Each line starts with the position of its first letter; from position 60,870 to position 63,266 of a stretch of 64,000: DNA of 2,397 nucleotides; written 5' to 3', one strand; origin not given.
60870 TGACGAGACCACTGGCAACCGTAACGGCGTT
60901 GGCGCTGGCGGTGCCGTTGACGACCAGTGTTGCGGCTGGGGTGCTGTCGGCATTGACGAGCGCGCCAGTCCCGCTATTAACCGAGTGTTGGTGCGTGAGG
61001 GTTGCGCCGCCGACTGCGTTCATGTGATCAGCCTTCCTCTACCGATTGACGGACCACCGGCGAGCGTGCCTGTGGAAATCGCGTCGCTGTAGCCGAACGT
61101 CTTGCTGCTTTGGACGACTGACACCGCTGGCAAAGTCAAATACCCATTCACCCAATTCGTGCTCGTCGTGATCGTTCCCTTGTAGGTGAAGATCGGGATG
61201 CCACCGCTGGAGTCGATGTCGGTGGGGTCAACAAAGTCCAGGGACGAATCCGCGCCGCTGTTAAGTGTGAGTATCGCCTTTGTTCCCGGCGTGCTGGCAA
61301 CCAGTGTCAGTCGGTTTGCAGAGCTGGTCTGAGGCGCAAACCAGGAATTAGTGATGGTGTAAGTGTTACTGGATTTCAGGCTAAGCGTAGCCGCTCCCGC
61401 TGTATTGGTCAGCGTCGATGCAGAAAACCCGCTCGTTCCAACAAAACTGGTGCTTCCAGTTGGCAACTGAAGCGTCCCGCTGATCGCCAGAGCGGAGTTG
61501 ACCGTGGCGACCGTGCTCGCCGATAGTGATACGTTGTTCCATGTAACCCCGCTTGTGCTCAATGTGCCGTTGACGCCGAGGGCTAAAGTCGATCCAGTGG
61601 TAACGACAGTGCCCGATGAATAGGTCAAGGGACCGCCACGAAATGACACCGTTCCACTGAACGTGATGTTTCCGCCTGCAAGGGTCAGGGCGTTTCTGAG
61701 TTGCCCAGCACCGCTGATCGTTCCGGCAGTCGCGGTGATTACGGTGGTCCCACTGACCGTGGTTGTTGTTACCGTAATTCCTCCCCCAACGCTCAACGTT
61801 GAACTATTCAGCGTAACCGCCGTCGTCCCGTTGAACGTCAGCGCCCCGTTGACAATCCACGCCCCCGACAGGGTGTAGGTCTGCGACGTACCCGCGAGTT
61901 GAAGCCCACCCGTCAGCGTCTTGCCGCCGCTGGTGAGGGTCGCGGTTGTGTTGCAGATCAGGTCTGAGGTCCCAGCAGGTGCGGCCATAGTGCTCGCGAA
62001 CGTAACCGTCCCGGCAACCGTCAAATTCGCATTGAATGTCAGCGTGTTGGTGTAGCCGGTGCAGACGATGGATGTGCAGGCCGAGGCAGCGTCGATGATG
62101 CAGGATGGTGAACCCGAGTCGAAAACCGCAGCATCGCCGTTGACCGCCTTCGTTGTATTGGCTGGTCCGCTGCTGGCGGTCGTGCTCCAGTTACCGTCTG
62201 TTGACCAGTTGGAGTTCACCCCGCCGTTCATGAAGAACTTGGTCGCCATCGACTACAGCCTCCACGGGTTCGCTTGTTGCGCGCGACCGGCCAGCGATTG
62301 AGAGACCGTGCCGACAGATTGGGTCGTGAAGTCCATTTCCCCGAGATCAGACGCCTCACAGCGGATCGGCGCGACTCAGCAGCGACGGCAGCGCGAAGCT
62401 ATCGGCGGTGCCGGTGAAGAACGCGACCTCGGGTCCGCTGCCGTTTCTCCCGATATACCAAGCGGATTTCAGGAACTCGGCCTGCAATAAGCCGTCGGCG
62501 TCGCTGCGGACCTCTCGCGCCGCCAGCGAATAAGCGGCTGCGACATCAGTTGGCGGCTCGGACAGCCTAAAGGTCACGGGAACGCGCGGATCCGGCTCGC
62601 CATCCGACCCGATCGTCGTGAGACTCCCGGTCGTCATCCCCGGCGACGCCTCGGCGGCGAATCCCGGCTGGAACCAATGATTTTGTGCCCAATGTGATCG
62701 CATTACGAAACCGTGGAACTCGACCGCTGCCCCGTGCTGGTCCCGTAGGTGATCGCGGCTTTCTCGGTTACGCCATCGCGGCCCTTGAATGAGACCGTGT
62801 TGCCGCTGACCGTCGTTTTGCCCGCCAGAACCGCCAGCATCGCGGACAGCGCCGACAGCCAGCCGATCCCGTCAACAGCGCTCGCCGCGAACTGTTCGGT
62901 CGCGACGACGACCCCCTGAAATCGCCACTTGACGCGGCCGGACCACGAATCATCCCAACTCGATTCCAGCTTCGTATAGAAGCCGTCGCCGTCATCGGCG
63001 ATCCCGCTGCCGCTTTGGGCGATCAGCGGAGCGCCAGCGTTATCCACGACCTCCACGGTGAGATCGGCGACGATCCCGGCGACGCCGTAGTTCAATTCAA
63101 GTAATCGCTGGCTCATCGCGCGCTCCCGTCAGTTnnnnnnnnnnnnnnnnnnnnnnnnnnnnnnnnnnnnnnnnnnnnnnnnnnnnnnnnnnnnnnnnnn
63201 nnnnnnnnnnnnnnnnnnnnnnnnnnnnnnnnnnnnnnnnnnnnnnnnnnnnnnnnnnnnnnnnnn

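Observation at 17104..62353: Conserved CGTCTGA box 8-11 nt upstream of late-gene start codons, in place of a Shine-Dalgarno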

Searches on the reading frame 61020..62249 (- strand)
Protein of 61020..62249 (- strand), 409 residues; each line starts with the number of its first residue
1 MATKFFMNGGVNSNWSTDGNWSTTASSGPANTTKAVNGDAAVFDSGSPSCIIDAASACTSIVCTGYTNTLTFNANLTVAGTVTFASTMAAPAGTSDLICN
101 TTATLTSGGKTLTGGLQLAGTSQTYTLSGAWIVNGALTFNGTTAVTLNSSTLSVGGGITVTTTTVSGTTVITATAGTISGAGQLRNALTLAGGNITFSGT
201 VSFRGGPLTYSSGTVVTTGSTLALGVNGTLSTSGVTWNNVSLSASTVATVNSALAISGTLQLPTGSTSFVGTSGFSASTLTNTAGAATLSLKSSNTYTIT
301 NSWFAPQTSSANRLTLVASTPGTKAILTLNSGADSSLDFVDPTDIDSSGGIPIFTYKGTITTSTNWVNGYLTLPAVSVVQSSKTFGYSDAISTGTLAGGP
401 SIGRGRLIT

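Call 11: search_protein_families(library=pfam, proteins=[window:61020-62249:-], max_evalue=0.01)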
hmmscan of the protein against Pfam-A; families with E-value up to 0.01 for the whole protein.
window:61020-62249:- (409 aa): 0 families

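Call 26: find_encoding_contigs(protein=window:61020-62249:-, flank=10000, max_places=3)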
Protein window:61020-62249:- (409 aa): no gene with exactly this product is on record in the collection.

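Call 31: search_protein_families(library=phrogs, proteins=[window:61020-62249:-], max_evalue=0.001)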
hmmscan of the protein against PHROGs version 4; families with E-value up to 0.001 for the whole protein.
window:61020-62249:- (409 aa): 0 families

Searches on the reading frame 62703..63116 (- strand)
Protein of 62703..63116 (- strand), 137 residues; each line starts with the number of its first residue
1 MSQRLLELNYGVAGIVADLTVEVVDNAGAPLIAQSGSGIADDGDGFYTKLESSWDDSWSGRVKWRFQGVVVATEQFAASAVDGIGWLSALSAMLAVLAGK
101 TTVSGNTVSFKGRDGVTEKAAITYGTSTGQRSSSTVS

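Call 11: search_protein_families(library=pfam, proteins=[window:62703-63116:-], max_evalue=0.01)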
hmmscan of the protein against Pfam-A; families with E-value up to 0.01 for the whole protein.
window:62703-63116:- (137 aa): 0 families

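Call 24: find_encoding_contigs(protein=window:62703-63116:-, flank=10000, max_places=3)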
Protein window:62703-63116:- (137 aa): no gene with exactly this product is on record in the collection.
